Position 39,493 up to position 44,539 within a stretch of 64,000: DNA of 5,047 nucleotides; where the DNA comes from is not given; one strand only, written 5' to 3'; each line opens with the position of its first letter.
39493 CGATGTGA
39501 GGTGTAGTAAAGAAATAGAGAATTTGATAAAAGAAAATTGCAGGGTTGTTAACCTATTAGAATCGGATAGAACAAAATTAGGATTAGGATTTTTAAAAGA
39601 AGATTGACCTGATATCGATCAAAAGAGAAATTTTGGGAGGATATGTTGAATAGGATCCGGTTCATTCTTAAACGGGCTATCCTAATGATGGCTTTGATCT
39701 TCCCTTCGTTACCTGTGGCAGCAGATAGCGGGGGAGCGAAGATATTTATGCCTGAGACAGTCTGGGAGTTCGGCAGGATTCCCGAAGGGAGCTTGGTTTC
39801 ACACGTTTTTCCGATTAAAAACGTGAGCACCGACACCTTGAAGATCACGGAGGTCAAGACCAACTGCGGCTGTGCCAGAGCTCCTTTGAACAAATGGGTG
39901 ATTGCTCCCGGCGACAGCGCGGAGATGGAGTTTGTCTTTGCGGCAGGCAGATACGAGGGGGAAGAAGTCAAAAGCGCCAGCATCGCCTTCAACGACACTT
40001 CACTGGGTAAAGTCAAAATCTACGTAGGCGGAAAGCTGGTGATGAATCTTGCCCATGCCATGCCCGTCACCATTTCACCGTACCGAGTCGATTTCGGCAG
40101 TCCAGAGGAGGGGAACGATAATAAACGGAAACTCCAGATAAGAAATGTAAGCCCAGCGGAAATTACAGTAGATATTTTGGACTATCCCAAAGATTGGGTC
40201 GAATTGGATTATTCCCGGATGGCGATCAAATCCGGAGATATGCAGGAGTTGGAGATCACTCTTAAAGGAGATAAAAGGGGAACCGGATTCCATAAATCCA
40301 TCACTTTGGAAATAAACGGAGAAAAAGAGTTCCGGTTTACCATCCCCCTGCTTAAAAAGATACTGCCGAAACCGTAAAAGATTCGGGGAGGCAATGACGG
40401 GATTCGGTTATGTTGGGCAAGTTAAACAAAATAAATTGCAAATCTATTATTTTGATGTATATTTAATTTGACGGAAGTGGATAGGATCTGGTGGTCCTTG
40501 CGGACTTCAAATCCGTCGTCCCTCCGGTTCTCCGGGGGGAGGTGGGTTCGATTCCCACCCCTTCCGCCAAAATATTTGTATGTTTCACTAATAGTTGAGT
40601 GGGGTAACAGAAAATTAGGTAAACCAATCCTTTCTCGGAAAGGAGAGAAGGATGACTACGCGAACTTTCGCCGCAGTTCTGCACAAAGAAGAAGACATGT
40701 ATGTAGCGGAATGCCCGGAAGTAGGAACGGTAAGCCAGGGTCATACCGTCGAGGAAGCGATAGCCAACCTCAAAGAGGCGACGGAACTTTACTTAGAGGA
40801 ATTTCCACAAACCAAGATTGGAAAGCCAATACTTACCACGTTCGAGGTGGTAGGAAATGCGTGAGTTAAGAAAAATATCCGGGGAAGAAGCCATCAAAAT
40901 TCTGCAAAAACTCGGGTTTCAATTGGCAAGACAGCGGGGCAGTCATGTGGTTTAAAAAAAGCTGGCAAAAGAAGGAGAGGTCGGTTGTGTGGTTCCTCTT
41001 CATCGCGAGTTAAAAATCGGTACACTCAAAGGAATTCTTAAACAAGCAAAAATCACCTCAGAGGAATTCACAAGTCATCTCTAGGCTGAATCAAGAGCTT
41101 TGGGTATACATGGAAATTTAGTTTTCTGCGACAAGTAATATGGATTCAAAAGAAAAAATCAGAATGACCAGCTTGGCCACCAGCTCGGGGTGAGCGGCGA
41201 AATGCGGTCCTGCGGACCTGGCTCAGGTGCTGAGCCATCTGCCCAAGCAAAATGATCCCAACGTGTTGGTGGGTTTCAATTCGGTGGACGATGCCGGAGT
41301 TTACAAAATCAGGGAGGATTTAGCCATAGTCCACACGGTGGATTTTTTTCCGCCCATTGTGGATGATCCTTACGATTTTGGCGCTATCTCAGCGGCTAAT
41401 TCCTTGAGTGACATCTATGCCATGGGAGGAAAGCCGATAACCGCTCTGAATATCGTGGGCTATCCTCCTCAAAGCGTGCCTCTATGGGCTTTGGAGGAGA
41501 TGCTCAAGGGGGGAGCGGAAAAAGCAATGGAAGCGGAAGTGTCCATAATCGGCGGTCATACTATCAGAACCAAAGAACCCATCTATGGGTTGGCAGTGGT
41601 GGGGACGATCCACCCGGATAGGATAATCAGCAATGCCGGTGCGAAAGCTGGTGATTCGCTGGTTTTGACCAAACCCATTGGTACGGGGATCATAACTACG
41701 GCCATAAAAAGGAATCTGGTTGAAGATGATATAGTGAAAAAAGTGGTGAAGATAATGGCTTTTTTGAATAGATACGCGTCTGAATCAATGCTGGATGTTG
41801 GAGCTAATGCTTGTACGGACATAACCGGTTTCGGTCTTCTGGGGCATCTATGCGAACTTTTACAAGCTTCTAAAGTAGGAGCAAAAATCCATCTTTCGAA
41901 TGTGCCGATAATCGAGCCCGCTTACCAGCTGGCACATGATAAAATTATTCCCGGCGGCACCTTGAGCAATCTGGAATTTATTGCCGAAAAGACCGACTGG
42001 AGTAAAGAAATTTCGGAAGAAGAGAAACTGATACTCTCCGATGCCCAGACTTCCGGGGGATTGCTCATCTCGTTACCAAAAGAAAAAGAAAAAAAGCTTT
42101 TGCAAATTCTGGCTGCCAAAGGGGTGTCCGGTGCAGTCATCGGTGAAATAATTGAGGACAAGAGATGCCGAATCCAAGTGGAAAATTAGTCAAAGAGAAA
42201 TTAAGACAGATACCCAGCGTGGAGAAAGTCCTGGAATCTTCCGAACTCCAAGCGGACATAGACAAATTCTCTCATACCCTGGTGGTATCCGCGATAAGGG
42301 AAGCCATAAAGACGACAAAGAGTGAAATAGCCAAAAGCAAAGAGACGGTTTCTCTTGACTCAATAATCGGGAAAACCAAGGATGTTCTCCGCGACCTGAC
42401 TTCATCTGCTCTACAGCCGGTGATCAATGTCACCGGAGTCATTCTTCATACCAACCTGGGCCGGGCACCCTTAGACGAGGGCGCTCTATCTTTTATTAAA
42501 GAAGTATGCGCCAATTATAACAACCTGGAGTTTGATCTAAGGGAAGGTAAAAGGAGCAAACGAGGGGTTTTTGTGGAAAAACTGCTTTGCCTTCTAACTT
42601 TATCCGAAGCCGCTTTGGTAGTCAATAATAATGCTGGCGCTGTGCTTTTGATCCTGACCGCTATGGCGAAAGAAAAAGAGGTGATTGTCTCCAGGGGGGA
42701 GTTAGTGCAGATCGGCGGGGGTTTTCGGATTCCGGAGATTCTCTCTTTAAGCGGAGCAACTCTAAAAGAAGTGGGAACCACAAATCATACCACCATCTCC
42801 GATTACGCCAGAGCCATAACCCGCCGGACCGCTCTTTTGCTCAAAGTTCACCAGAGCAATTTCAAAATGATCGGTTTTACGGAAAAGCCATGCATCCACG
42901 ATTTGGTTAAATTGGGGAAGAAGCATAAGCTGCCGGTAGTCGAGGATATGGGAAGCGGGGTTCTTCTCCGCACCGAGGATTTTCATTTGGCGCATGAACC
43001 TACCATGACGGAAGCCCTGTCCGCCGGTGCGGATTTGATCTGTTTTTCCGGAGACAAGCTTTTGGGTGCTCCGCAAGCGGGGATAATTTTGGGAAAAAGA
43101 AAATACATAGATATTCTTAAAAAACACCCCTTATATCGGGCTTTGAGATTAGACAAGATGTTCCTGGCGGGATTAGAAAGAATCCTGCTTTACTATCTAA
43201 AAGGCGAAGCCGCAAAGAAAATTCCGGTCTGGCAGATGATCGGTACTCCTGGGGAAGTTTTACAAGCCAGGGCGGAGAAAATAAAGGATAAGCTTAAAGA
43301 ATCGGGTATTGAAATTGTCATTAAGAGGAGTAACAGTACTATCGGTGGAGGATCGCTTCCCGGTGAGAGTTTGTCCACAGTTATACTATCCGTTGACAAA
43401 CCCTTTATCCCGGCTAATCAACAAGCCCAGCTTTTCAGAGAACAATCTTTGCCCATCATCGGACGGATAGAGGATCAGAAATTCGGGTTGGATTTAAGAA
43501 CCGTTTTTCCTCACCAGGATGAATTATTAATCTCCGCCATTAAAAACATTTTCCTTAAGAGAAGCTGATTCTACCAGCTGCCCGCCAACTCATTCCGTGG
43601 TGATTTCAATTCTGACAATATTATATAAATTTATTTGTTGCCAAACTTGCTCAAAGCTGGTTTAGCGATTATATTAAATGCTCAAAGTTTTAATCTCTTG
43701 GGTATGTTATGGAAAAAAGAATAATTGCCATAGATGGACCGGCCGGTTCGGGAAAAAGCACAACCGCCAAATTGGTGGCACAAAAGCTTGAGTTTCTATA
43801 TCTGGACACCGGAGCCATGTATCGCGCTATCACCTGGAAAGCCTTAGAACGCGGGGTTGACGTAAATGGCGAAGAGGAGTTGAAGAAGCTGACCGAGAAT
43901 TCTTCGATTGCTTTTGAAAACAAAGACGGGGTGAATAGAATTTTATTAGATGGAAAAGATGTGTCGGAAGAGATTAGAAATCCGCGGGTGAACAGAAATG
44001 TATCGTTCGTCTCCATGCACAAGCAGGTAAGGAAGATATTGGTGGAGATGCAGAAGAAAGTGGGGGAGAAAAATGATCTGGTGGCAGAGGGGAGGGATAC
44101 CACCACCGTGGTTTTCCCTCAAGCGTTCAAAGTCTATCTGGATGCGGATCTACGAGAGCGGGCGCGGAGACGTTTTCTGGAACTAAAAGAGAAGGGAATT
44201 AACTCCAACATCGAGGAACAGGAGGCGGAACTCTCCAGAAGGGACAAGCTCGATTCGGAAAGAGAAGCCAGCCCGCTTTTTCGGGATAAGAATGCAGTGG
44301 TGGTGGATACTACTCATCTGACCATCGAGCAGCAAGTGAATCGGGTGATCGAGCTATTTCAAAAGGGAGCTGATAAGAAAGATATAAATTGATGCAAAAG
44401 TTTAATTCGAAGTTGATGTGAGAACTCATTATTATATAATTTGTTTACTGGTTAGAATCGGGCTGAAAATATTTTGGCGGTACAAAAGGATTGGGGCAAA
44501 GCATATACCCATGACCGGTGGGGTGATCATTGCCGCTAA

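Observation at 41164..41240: selD is itself a selenoprotein: in-frame UGA at codon 10 with a SECIS-like hairpin, mis-called by the ORF track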

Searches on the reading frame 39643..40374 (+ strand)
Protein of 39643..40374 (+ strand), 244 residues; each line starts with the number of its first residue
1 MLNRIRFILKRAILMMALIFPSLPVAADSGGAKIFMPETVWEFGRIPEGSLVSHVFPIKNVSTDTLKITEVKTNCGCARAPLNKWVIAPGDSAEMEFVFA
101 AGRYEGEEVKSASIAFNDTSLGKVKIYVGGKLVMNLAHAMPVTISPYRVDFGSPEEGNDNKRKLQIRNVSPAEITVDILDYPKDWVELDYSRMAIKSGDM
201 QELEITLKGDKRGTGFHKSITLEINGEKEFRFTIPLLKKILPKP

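Call 63: search_protein_families(library=pfam, proteins=[window:39643-40374:+], max_evalue=0.01)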
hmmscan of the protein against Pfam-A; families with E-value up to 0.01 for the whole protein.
window:39643-40374:+ (244 aa): 6 families
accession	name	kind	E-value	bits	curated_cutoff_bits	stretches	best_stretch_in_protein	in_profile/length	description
PF07610.17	DUF1573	-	8e-24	84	26.1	2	38-128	5-94/98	Protein of unknown function (DUF1573)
PF22544.2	HYDIN_VesB_CFA65-like_Ig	-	7.2e-16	58.7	25.5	2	38-130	7-99/100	HYDIN/CFA65/VesB-like, Ig-like domain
PF15780.11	ASH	-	2.3e-06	28.1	27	1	147-221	12-87/98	Abnormal spindle-like microcephaly-assoc'd, ASPM-SPD-2-Hydin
PF14874.12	PapD-like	-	0.00018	22.1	27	0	143-213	5-77/102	Flagellar-associated PapD-like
PF12371.14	TMEM131_like_N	-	0.0019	18.8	28.8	0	42-99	9-68/84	Transmembrane protein 131-like N-terminal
PF22076.2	Cep192_D6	-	0.0089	16.7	35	0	142-228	4-91/101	Cep192 domain 6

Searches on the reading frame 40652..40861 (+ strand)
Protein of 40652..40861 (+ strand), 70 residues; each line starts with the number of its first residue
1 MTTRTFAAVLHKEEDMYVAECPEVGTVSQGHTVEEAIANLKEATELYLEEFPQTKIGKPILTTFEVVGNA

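Call 63: search_protein_families(library=pfam, proteins=[window:40652-40861:+], max_evalue=0.01)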
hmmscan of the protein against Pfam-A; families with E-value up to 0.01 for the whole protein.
window:40652-40861:+ (70 aa): 3 families
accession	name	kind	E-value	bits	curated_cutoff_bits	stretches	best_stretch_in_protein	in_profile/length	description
PF15919.11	HicB_lk_antitox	-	9e-05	23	27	1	8-52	3-49/123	HicB_like antitoxin of bacterial toxin-antitoxin system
PF21748.3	UPF0150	-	0.00039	20.7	27.3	1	13-48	17-53/64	UPF0150-like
PF24113.1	DUF7387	-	0.00042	21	27.9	1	10-49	17-56/85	Family of unknown function (DUF7387)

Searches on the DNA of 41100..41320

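Call 34: search_rna_families(source=window, start=41100, end=41320, threshold=evalue, max_evalue=10)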
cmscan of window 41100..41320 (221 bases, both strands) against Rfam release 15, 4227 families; matches with E-value up to 10: 5.
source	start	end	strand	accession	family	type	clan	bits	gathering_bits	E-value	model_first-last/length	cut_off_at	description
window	41161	41235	+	RF01119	sR32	Gene; snRNA; snoRNA; CD-box;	-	14.4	40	0.085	1-57/57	no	Small nucleolar RNA sR32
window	41150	41277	+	RF01872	MEG3_2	Gene; lncRNA;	-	12.5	60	3.1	1-105/105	no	Maternally expressed 3 conserved region 2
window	41130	41198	-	RF02181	ST7-AS2_1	Gene; lncRNA;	-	10.1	80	9.9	1-72/72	no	ST7 antisense RNA 2 conserved region 1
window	41101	41133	+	RF02166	PVT1_3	Gene; lncRNA;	-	7.9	45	6.6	63-95/95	no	Pvt1 oncogene conserved region 3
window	41100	41241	-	RF01877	MIAT_exon5_3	Gene; lncRNA;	-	3.9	90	8.4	1-155/382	3'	Myocardial infarction associated transcript exon 5 conserved region 3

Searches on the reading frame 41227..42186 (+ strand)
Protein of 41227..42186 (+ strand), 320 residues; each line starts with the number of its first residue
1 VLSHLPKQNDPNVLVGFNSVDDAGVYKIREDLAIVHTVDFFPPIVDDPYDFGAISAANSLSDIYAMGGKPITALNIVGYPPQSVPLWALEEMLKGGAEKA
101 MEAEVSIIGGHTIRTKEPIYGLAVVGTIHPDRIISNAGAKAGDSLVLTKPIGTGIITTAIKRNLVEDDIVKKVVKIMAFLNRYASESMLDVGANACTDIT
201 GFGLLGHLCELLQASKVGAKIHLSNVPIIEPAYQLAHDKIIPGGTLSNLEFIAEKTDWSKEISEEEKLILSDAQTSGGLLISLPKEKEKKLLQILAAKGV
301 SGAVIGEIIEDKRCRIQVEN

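Call 11: find_related_loci(query=window:41227-42186:+, collection=genome_contigs, flank=3000)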
Query window:41227-42186:+ (320 aa) in genome_contigs; peptide patterns used: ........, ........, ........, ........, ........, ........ (x = any residue, [..] = any of these).
600 stretches matched a pattern (row limit reached: there are more); 555 encode a relative of the query (tblastn E <= 1e-3); the best 80 are kept; 80 distinct loci.
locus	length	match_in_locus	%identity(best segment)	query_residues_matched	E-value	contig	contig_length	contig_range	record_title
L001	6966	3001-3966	55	1-320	2e-115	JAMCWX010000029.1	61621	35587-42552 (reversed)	MAG: Chloroflexota bacterium isolate FK_Sedi_B_Bin.47 NODE_1128_length_61621_cov_5.96055, whole genome shotgun sequence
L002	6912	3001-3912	56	1-305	8e-110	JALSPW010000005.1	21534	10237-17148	MAG: Saprospiraceae bacterium isolate 356-284_metabat2_scaf2bin.098 356-284_scaffold_1027_c1, whole genome shotgun seque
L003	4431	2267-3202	54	1-310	4e-110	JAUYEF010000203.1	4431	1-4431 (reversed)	MAG: Bacillota bacterium isolate C20_metabat.bin.95_sub C20_k141_776669, whole genome shotgun sequence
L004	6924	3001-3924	54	1-308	3e-107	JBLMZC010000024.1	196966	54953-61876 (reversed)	MAG: Deltaproteobacteria bacterium isolate MAG213 PRJNA951521_bin69_renamed_23, whole genome shotgun sequence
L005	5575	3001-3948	55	1-319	5e-107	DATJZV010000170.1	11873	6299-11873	MAG TPA_asm: Nitrospirota bacterium isolate SMAG_U15187 k141_5239378, whole genome shotgun sequence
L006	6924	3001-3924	52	1-309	6e-105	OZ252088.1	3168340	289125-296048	MAG: Dehalococcoidia bacterium isolate 7426c3d5-a751-4d37-bde8-e0e91f06c8c3 genome assembly, chromosome: 1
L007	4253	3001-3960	53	1-319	3e-105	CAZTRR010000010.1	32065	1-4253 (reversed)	MAG TPA_asm: uncultured Dehalococcoidales bacterium isolate SRP068000_co2_18 genome assembly, contig: NODE_682_length_32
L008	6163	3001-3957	50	1-318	9e-104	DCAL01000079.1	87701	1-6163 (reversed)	MAG TPA_asm: Candidatus Marinimicrobia bacterium UBA1134 UBA1134_contig_14027, whole genome shotgun sequence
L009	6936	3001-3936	51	9-319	8e-104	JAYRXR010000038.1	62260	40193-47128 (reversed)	MAG: Actinomycetota bacterium isolate EBPR_ori4bin.3 k141_50181, whole genome shotgun sequence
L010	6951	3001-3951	54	1-320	8e-104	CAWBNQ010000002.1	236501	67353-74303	MAG: Nitrospirota bacterium isolate MFD01299.bin.1.15 genome assembly, contig: contig_21531, whole genome shotgun sequen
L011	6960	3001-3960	50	1-319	2e-103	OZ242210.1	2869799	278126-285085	MAG: Dehalococcoidia bacterium isolate 2dcd4ef8-4200-4d3b-942c-b6f2e12e8c0d genome assembly, chromosome: 1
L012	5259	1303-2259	50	1-318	2e-101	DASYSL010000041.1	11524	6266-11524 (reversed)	MAG TPA_asm: Candidatus Eisenbacteria bacterium isolate SMAG_U4537 k141_17631, whole genome shotgun sequence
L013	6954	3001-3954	50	2-318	1e-101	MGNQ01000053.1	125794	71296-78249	MAG: Chloroflexi bacterium RBG_16_56_11 RBG_16_scaffold_770, whole genome shotgun sequence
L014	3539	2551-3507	49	2-319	1e-102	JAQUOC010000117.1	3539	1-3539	MAG: Dehalococcoidales bacterium isolate STD1_192 NODE_123749_length_3539_cov_3.798066_Sandtown_D1, whole genome shotgun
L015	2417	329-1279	50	1-316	1e-105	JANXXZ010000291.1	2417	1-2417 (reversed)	MAG: Bacteroidales bacterium isolate GL140_3_metabat_260_sub GL140_3_k141_2277076, whole genome shotgun sequence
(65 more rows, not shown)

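Call 14: find_related_loci(query=window:41227-42186:+, collection=metagenome_contigs, flank=2500)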
Query window:41227-42186:+ (320 aa) in metagenome_contigs; peptide patterns used: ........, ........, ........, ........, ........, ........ (x = any residue, [..] = any of these).
600 stretches matched a pattern (row limit reached: there are more); 519 encode a relative of the query (tblastn E <= 1e-3); the best 80 are kept; 80 distinct loci.
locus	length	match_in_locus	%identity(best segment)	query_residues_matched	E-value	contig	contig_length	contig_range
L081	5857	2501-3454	54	1-318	2e-113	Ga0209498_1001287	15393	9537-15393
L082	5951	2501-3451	56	1-320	7e-112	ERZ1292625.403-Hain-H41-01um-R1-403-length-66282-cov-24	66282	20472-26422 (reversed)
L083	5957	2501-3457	56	1-318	3e-111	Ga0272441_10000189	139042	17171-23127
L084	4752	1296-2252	52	1-318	4e-107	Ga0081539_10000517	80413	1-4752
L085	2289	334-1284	54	1-320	8e-112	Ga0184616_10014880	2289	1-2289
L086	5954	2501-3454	53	1-317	4e-106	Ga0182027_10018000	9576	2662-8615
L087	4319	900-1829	51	1-309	2e-106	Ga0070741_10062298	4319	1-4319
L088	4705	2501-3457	50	1-318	9e-106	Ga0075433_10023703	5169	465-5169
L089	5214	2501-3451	54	1-320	1e-105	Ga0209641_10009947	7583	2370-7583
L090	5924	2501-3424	53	11-318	5e-105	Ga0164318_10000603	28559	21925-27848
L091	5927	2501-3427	51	1-308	5e-104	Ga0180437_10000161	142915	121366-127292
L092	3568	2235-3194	51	1-319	1e-105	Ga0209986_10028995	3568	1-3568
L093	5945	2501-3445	56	1-318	7e-104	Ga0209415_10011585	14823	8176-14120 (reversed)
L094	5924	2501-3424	51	10-318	2e-103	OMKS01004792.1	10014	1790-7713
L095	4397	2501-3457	50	2-319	4e-103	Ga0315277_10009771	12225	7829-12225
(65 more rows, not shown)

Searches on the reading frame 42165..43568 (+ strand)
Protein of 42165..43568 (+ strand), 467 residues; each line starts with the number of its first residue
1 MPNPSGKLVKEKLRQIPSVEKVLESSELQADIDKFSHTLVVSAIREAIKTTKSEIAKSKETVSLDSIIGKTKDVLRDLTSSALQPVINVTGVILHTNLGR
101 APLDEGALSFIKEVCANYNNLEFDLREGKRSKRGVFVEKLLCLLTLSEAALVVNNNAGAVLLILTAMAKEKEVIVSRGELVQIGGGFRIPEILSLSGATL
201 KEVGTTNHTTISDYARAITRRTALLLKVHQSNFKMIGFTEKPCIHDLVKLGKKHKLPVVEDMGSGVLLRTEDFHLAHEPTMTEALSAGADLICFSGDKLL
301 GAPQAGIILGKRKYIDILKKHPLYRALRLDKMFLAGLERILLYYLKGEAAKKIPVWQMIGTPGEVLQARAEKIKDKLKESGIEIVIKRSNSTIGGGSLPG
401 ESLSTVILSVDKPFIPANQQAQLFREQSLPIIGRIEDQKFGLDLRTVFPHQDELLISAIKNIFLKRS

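Call 8: search_protein_families(library=ncbifam, proteins=[window:42165-43568:+])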
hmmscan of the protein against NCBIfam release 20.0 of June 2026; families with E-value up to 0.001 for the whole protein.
window:42165-43568:+ (467 aa): 5 families
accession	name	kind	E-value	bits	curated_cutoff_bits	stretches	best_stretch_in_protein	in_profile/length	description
TIGR00474.1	selA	equivalog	1.1e-168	561.8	267.9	1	13-460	1-454/455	L-seryl-tRNA(Sec) selenium transferase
TIGR01437.1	selA_rel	subfamily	6.8e-22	77.9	385.3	1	144-348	73-261/363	DgaE family pyridoxal phosphate-dependent ammonia lyase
NF047797.1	glminPNH3LysDgaE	equivalog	1.1e-16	60.8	600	1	147-361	78-276/367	D-glucosaminate-6-phosphate ammonia lyase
TIGR03576.1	pyridox_MJ0158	hypoth_equivalog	1.5e-06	27.6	304.45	1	149-342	73-248/346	TIGR03576 family pyridoxal phosphate-dependent enzyme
NF002748.0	PRK02769.1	equivalog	0.00068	18.4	305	0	284-317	219-253/382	histidine decarboxylase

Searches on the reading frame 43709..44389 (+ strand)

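Call 63: search_protein_families(library=pfam, proteins=[window:43709-44389:+], max_evalue=0.01)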
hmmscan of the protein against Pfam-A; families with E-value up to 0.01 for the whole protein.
window:43709-44389:+ (227 aa): 10 families
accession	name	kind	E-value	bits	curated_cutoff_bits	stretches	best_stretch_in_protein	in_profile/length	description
PF02224.24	Cytidylate_kin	-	3.3e-69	233.2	26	1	6-218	1-210/211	Cytidylate kinase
PF13189.12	Cytidylate_kin2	-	2.2e-08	34.9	28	1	5-160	1-132/176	Cytidylate kinase-like family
PF13238.12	AAA_18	-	1.1e-06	29.5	29.4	1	6-169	1-123/128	AAA domain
PF13207.12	AAA_17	-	4.5e-06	27.4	27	1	10-85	2-81/136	AAA domain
PF13671.12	AAA_33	-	3.3e-05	24.7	27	0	7-42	3-38/143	AAA domain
PF01202.28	SKI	-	5.2e-05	23.8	22.1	1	13-57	2-46/159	Shikimate kinase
PF00005.33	ABC_tran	-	0.00016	22.7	25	1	3-110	11-88/137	ABC transporter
PF00406.28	ADK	-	0.00088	19.9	26.8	1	10-52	3-45/151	Adenylate kinase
PF13401.12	AAA_22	-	0.0014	19.4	27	1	2-28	4-30/130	AAA domain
PF25199.1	nSTAND_NTPase5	-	0.0099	16.1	34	0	3-28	41-66/145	Novel STAND NTPase 5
